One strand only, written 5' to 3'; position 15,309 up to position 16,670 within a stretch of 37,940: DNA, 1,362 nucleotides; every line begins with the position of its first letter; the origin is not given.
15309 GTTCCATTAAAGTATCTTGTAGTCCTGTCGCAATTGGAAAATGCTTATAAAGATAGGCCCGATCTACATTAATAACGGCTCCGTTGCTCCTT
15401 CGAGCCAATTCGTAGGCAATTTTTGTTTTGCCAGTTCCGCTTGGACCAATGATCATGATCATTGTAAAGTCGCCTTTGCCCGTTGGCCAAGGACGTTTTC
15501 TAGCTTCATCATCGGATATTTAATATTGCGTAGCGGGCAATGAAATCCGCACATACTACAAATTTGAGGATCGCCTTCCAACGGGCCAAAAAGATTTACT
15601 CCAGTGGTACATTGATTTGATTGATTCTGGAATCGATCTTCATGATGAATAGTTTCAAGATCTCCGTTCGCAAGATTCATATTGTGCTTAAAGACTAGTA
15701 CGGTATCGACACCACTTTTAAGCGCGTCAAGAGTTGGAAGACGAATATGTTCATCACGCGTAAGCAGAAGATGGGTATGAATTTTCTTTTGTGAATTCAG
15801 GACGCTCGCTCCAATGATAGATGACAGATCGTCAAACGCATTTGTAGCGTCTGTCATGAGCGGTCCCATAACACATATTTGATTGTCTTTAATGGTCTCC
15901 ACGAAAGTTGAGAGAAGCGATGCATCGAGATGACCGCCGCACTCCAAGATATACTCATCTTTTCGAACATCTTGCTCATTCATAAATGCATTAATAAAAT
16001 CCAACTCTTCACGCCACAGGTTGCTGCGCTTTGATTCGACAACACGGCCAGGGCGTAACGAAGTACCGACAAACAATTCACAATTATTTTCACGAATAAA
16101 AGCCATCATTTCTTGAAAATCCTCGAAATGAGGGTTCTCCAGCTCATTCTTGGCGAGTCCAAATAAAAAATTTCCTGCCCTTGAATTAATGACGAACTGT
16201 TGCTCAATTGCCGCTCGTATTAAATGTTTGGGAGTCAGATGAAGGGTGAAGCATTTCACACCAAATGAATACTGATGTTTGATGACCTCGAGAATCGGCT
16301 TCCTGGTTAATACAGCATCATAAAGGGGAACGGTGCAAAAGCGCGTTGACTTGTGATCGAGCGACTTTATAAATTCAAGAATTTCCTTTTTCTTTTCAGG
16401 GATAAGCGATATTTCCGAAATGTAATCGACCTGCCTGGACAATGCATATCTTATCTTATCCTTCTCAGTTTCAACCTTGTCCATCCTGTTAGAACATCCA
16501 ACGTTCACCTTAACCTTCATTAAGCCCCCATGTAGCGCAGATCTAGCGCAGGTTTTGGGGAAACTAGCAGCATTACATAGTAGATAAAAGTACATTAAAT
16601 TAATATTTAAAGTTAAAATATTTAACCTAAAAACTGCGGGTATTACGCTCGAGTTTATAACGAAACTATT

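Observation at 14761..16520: ThiC-family enzyme translationally coupled to an IPT/Tzs-like isopentenyltransferase: candidate undescribed nucleotide-derived metabolite or signal pathway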

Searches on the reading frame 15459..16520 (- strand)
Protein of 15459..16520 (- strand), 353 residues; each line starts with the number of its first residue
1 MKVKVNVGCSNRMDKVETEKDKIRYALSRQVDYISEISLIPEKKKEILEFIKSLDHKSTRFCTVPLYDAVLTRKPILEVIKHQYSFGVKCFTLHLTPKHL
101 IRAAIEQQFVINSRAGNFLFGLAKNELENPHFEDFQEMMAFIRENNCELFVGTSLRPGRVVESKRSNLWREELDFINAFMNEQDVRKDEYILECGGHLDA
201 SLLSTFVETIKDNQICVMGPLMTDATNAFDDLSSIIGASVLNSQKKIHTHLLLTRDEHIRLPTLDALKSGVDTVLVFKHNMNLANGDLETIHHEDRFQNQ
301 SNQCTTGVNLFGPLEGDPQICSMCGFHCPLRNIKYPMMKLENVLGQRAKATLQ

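Call 3: search_protein_families(library=pfam, proteins=[window:15459-16520:-], max_evalue=0.01)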
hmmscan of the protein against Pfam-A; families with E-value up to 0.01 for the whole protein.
window:15459-16520:- (353 aa): 1 family
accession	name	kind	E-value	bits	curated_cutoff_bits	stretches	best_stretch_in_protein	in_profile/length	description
PF01964.24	ThiC_Rad_SAM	-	1.9e-34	119.6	25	1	2-331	60-416/420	Radical SAM ThiC family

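Call 4: search_protein_families(library=ncbifam, proteins=[window:15459-16520:-], max_evalue=0.01)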
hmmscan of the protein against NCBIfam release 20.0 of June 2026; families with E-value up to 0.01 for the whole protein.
window:15459-16520:- (353 aa): 4 families
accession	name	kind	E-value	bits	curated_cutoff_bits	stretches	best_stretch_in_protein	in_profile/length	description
NF009895.0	PRK13352.1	equivalog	2.8e-35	121.9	410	1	2-334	63-418/430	phosphomethylpyrimidine synthase ThiC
TIGR00190.1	thiC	equivalog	1.4e-26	93.3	460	1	2-331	62-416/423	phosphomethylpyrimidine synthase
NF006763.1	PRK09284.1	equivalog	2.9e-19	69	650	1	2-295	201-504/564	phosphomethylpyrimidine synthase ThiC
TIGR04386.1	ThiC_like_1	exception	1.2e-16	60.5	700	1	2-295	61-369/426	B12 lower ligand biosynthesis ThiC-like protein BzaB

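Call 6: find_homologous_proteins(query=window:15459-16520:-)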
Query window:15459-16520:- (353 aa): 39 proteins with E <= 0.001 among 1533 candidates.
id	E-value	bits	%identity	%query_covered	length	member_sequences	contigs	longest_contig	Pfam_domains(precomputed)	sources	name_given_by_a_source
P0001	3.4e-233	791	98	100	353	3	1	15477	PF01964.25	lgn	-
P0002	2.6e-188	644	77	99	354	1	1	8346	PF01964.25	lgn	-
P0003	4.0e-188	643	78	100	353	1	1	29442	PF01964.25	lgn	-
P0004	1.3e-187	641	78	100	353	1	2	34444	PF01964.25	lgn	-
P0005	3.4e-181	620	76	99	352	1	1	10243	PF01964.25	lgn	-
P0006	2.7e-177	607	74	99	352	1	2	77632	PF01964.25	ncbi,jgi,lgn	-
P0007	3.9e-177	607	75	99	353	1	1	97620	PF01964.25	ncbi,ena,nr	ncbi:MAG: hypothetical protein A4S09_09805 [Proteobacteria bacterium SG_bin7]|nr:MAG: hypothetical p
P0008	3.2e-176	604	72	100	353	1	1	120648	PF01964.25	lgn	-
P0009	1.3e-168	579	72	97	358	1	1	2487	PF01964.25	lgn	-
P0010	2.7e-168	578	70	100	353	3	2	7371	PF01964.25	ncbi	-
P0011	2.5e-167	575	72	97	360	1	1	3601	PF01964.25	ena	-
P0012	1.3e-165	569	67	100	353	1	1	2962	PF01964.25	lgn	-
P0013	1.5e-163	562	69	98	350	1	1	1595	PF01964.25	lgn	-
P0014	2.4e-163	561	68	100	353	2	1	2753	PF01964.25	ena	-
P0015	1.4e-162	559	67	99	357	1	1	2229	PF01964.25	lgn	-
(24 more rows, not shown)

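Call 7: find_encoding_contigs(protein=P0007, flank=8000, max_places=3)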
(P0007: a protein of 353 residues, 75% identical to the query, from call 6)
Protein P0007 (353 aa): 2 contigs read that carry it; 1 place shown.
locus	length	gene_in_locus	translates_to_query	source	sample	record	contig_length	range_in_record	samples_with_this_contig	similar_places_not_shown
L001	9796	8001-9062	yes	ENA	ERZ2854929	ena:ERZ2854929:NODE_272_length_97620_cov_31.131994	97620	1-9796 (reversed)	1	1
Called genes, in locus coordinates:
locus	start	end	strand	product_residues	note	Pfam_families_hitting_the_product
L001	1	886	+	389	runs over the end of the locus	PF22842:Pel9A-like_beta_helix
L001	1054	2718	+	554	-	PF07631:PSD4, PF07627:PSCyt3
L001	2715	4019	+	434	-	PF07586:HXXSHH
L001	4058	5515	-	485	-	PF07992:Pyr_redox_2, PF00070:Pyr_redox (faint), PF00890:FAD_binding_2 (weak), PF01266:DAO, PF01593:Amino_oxidase, PF12831:FAD_oxidored (weak), PF13450:NAD_binding_8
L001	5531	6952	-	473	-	PF01979:Amidohydro_1, PF07969:Amidohydro_3 (weak)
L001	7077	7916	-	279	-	PF00126:HTH_1, PF03466:LysR_substrate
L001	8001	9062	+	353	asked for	PF01964:ThiC_Rad_SAM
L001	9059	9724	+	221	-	PF01715:IPPT (weak)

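Call 8: find_encoding_contigs(protein=P0008, flank=8000, max_places=3)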
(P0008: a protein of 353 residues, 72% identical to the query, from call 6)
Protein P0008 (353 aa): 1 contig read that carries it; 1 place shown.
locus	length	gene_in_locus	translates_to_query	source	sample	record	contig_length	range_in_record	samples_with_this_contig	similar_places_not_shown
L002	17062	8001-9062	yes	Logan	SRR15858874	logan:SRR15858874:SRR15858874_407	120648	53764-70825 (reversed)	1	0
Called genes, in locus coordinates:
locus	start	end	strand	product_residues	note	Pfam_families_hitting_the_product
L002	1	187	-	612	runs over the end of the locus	-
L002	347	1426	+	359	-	PF01571:GCV_T, PF08669:GCV_T_C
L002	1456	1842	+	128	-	PF01597:GCV_H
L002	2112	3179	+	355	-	-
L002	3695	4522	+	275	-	-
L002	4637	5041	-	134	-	-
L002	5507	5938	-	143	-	-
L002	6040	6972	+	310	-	PF00126:HTH_1, PF03466:LysR_substrate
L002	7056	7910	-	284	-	PF00126:HTH_1, PF03466:LysR_substrate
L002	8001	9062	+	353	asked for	PF01964:ThiC_Rad_SAM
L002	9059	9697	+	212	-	PF01745:IPT (faint), PF01715:IPPT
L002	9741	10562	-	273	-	-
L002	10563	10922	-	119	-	-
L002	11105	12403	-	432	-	-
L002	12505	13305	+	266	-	PF14394:DUF4423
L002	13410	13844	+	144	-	-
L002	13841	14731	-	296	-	PF08334:T2SSG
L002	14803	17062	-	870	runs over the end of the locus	PF00082:Peptidase_S8 (weak)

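Call 14: search_solved_structures(query=window:15459-16520:-, max_evalue=0.01, show_alignments=3)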
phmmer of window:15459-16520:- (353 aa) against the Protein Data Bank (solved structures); distinct sequences matched with E-value up to 0.01: 4.
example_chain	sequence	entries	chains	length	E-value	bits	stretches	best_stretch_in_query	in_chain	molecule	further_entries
3epm_A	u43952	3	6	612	1.4e-10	44.3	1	2-287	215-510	Thiamine biosynthesis protein thiC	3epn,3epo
4s2a_A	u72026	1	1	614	1.4e-10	44.3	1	2-287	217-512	Phosphomethylpyrimidine synthase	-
4s25_A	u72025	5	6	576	1.1e-09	41.5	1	2-285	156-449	Phosphomethylpyrimidine synthase, chloroplastic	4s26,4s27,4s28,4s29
4n7q_A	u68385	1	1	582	1.1e-09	41.4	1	2-285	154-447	Phosphomethylpyrimidine synthase, chloroplastic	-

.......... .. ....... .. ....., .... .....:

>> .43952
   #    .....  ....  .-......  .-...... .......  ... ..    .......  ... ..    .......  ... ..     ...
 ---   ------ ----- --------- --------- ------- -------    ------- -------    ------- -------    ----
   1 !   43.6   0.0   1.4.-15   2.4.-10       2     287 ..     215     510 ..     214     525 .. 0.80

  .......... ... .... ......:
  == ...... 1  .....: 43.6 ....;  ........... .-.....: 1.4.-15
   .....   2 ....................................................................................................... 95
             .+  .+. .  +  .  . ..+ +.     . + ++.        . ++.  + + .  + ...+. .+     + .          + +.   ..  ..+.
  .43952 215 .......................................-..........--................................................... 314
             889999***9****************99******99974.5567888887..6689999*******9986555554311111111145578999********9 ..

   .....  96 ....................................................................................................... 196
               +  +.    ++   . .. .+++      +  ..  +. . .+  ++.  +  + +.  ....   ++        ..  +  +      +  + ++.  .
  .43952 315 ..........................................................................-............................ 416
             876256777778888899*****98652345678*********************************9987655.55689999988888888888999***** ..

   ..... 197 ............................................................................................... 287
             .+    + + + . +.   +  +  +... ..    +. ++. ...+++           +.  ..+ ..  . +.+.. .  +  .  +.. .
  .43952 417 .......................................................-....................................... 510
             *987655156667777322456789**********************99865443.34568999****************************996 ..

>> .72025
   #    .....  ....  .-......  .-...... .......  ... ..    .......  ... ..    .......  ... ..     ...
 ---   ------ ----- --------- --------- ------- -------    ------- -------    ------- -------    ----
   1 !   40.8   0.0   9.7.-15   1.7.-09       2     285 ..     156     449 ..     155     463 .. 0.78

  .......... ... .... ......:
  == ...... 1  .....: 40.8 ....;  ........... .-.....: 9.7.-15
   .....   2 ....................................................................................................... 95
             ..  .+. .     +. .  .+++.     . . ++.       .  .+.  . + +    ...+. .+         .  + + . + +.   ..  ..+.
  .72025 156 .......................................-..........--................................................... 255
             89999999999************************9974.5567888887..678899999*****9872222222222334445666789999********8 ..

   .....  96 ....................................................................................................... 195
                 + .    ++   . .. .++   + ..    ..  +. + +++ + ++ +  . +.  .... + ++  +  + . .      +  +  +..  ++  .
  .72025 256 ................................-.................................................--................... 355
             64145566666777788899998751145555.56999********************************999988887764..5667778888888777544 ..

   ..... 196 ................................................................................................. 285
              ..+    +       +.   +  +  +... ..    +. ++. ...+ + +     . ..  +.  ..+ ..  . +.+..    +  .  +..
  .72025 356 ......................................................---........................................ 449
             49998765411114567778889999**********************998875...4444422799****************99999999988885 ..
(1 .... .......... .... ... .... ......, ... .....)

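Call 23: find_related_loci(query=A3, collection=genome_contigs, flank=10000)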
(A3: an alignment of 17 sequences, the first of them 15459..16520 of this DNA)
Query A3 (353 aa) in genome_contigs; peptide patterns used: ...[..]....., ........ (x = any residue, [..] = any of these).
16 stretches matched a pattern; 3 encode a relative of the query (tblastn E <= 1e-3); 3 distinct loci.
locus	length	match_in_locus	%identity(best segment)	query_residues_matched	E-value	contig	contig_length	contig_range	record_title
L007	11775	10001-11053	75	1-351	0e+0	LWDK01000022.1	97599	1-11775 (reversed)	MAG: Proteobacteria bacterium SG_bin7 2545, whole genome shotgun sequence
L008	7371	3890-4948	70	1-353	7e-177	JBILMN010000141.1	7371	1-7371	MAG: Oligoflexales bacterium isolate ME2017-08-24_3300042518_group7_bin6 Rohwer_bin1145_scaffold_9906_c1, whole genome s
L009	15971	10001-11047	74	1-349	0e+0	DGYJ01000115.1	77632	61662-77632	MAG TPA_asm: Bdellovibrionaceae bacterium UBA5009 UBA5009_contig_3681, whole genome shotgun sequence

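Call 30: search_protein_families(library=padloc, proteins=[window:15459-16520:-], max_evalue=0.01)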
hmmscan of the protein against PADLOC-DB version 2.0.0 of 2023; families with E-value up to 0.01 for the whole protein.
window:15459-16520:- (353 aa): 0 families

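Call 32: predict_structure(alignment_id=A1)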
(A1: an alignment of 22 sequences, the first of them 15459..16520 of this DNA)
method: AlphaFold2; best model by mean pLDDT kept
length: 353 residues; sequences in the alignment: 22
mean_pLDDT: 86.8   pTM: 0.83
mean pLDDT of the five models: 86.8, 86.2, 85.4, 84.7, 84.1
residues with pLDDT >= 90: 242; 70-90: 53; 50-70: 43; < 50: 15
segments of 3 or more residues with pLDDT < 50: 299-304, 315-318
pLDDT, mean of each block of 10 residues (from residue 1): 93 93 96 95 95 94 96 95 98 98 93 91 96 96 98 92 93 98 97 93 95 92 83 92 95 78 91 94 91 71 53 54 56 53 52 46
secondary structure, 60 per line:
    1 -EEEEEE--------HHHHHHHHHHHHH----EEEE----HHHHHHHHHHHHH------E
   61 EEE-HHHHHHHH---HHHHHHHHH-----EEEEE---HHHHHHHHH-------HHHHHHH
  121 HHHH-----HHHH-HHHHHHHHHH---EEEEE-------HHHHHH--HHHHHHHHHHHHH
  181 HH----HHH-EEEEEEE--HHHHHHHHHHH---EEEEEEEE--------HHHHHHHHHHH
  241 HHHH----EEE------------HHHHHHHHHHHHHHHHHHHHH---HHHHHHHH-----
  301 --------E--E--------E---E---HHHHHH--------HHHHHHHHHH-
elements in order: E2-7 H16-28 E33-36 H41-53 E60-63 H65-72 H76-84 E90-94 H98-106 H114-124 H130-133 H135-144 E148-152 H160-165 H168-182 E191-197 H200-210 E214-221 H230-244 E249-251 H264-284 H288-295 H329-334 H343-352

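Call 37: search_protein_families(library=pfam, proteins=[L009:9053-9919:-, L009:7750-8970:-, L009:11745-12155:-, L009:12298-13053:+, L008:2863-3708:-, L008:5708-6115:-, L008:910-1911:-, L008:39-893:+, L009:5987-7723:+, L009:13607-14353:-], max_evalue=0.001)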
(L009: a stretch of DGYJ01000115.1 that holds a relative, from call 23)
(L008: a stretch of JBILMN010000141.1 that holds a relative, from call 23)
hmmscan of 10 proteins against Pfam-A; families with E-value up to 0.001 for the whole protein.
L009:9053-9919:- (288 aa): 2 families
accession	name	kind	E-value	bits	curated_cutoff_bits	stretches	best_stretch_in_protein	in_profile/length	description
PF03466.25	LysR_substrate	-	5.6e-20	72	28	1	97-281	7-202/209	LysR substrate binding domain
PF00126.33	HTH_1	-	9.8e-15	54.7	26.6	1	10-67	3-60/60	Bacterial regulatory helix-turn-helix protein, lysR family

L009:7750-8970:- (406 aa): 1 family
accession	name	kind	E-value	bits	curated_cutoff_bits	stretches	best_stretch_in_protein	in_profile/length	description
PF07396.17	Porin_O_P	-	0.00043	20.1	20.9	1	63-135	15-87/370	Phosphate-selective porin O and P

L009:11745-12155:- (136 aa): 1 family
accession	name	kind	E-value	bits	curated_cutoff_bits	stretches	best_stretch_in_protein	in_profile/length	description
PF02082.26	Rrf2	-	1.6e-25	90.2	30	1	3-133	2-131/132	Iron-dependent Transcriptional regulator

L009:12298-13053:+ (251 aa): 5 families
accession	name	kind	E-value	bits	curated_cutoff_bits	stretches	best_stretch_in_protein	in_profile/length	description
PF13561.12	adh_short_C2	-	7.4e-66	222.5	27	1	16-246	5-236/236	Enoyl-(Acyl carrier protein) reductase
PF00106.31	adh_short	-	2.6e-50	171.1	26.6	1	8-190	1-190/195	short chain dehydrogenase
PF08659.16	KR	-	3e-14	53.8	22.6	1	11-162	4-162/180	KR domain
PF23441.1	SDR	-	2.7e-10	40.5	27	1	5-245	6-255/258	SDR-like rossmann domain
PF00107.32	ADH_zinc_N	-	0.00048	20.5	31.8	1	18-89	1-68/129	Zinc-binding dehydrogenase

L008:2863-3708:- (281 aa): 2 families
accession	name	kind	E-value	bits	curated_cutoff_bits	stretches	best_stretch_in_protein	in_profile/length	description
PF03466.25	LysR_substrate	-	7.9e-21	74.8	28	1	92-277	7-206/209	LysR substrate binding domain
PF00126.33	HTH_1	-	1.7e-17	63.5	26.6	1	5-62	3-60/60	Bacterial regulatory helix-turn-helix protein, lysR family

L008:5708-6115:- (135 aa): 1 family
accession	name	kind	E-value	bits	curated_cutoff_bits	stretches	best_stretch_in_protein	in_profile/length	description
PF05698.19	Trigger_C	-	1.3e-13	51.8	22.7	1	1-123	30-161/162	Bacterial trigger factor protein (TF) C-terminus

L008:910-1911:- (333 aa): 1 family
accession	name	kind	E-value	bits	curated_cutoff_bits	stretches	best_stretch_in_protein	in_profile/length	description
PF22544.2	HYDIN_VesB_CFA65-like_Ig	-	2.4e-05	24.9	25.5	1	52-146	8-90/100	HYDIN/CFA65/VesB-like, Ig-like domain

L008:39-893:+ (284 aa): 1 family
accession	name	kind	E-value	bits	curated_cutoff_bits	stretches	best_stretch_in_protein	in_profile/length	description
PF09343.15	DUF2460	-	6.2e-06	26.3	30.4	0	238-277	132-171/205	Conserved hypothetical protein 2217 (DUF2460)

L009:5987-7723:+ (578 aa): 4 families
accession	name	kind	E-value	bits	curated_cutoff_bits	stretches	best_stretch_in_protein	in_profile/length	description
PF04851.21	ResIII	-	1.4e-30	106.8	22.5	1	2-154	2-164/164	Type III restriction enzyme, res subunit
PF00270.35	DEAD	-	2.8e-16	60.1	26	1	6-153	2-161/167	DEAD/DEAH box helicase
PF00271.37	Helicase_C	-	1.7e-15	57.6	23.5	1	242-344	5-109/110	Helicase conserved C-terminal domain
PF18766.7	SWI2_SNF2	-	3.7e-08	33.7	26.7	1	7-153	1-156/221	SWI2/SNF2 ATPase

L009:13607-14353:- (248 aa): 4 families
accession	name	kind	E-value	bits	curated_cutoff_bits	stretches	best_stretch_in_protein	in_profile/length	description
PF13561.12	adh_short_C2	-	1.4e-49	169.2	27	1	11-246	6-235/236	Enoyl-(Acyl carrier protein) reductase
PF00106.31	adh_short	-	3.8e-45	154.2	26.6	1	2-195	1-188/195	short chain dehydrogenase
PF23441.1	SDR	-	7.6e-09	35.8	27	1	4-194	10-199/258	SDR-like rossmann domain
PF08659.16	KR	-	4.2e-06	27.2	22.6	1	5-172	4-165/180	KR domain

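Call 38: fold_search(model_id=the predicted structure, library=pdb)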
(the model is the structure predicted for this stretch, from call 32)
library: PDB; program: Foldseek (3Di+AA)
matches with E <= 10: 1675; with E <= 0.001: 93
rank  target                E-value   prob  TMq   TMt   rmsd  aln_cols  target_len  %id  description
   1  4s26_A                8.8e-19  1.00  0.74  0.52   4.3       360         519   22  Crystal structure of Arabidopsis thaliana ThiC with bound imidazole ribonucleotide, S-adenosylhomocysteine, Fe4S4 clus (released 2015-04-08)
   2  4s26_B                1.9e-18  1.00  0.71  0.50   4.0       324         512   22  Crystal structure of Arabidopsis thaliana ThiC with bound imidazole ribonucleotide, S-adenosylhomocysteine, Fe4S4 clus (released 2015-04-08)
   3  4s27                  3.7e-18  1.00  0.70  0.50   5.5       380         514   22  Crystal structure of Arabidopsis thaliana ThiC with bound aminoimidazole ribonucleotide, 5'-deoxyadenosine, L-methionine (released 2015-04-08)
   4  4s28                  4.7e-18  1.00  0.69  0.49   5.3       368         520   22  Crystal structure of Arabidopsis thaliana ThiC with bound aminoimidazole ribonucleotide, S-adenosylhomocysteine, Fe4S4 c (released 2015-04-08)
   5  3epn_B                7.5e-18  1.00  0.71  0.50   3.7       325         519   22  Crystal structure of Caulobacter crescentus ThiC complexed with imidazole ribonucleotide (released 2008-10-28)
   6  4s25                  7.5e-18  1.00  0.67  0.47   5.1       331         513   23  Crystal structure of Arabidopsis thaliana ThiC with bound imidazole ribonucleotide, S-adenosylhomocysteine, Fe4S4 cluste (released 2015-04-08)
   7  3epo_B                8.0e-18  1.00  0.70  0.48   3.7       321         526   23  Crystal structure of Caulobacter crescentus ThiC complexed with HMP-P (released 2008-10-28)
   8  3epm_B                1.7e-17  1.00  0.71  0.50   3.7       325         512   22  Crystal structure of Caulobacter crescentus ThiC (released 2008-10-28)
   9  4n7q                  4.5e-17  1.00  0.71  0.55   3.8       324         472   22  Crystal structure of eukaryotic THIC from A. thaliana (released 2013-11-13)
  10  3epn_A                6.1e-17  1.00  0.71  0.49   3.8       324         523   22  Crystal structure of Caulobacter crescentus ThiC complexed with imidazole ribonucleotide (released 2008-10-28)
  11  3epm_A                7.3e-17  1.00  0.70  0.50   3.9       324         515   22  Crystal structure of Caulobacter crescentus ThiC (released 2008-10-28)
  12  4s29                  1.2e-16  1.00  0.69  0.53   4.0       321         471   22  Crystal structure of Arabidopsis thaliana ThiC with bound imidazole ribonucleotide and Fe (released 2015-04-08)
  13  4s2a                  1.4e-16  1.00  0.70  0.43   3.8       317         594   23  Crystal structure of Caulobacter crescentus ThiC with Fe4S4 cluster at remote site (holo form) (released 2015-04-08)
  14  8t0v_A                9.4e-07  1.00  0.48  0.34   6.6       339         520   11  Closed state of lysine 5,6-aminomutase from Thermoanaerobacter tengcongensis (released 2024-07-03)
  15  9q1a_C                8.1e-06  1.00  0.46  0.34   6.7       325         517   12  Open state of lysine 5,6-aminomutase from Thermoanaerobacter tengcongensis (released 2025-09-03)
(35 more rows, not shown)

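Call 40: search_protein_representatives(alignment_id=A3)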
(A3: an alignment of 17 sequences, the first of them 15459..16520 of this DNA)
Query: 17 sequences, 353 profile positions. Proteins with E-value up to 0.001 (for the whole library): 426; up to 1e-10: 186; up to 1e-30: 14. The best 150 are listed.
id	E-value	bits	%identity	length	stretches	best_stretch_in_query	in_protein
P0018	1.9e-163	559.7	-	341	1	1-338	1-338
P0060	3.4e-74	266.2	-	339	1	1-334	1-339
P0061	8.2e-68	245.2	-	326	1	2-332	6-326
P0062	1.2e-65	238.1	-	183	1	1-135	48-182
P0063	2.8e-63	230.3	-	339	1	2-334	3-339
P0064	1.2e-62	228.2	-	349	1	1-334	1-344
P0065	2.8e-61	223.7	-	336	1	3-334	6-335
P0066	4.1e-59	216.6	-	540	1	1-343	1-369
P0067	1.1e-58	215.2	-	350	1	3-331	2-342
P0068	3.3e-55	203.7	-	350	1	3-334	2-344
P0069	3.4e-52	193.8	-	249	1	2-243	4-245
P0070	1.4e-51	191.8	-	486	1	1-337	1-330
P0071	5.2e-37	143.9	-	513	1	1-335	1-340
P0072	1.5e-36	142.4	-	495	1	1-336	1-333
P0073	3.0e-30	121.7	-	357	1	3-333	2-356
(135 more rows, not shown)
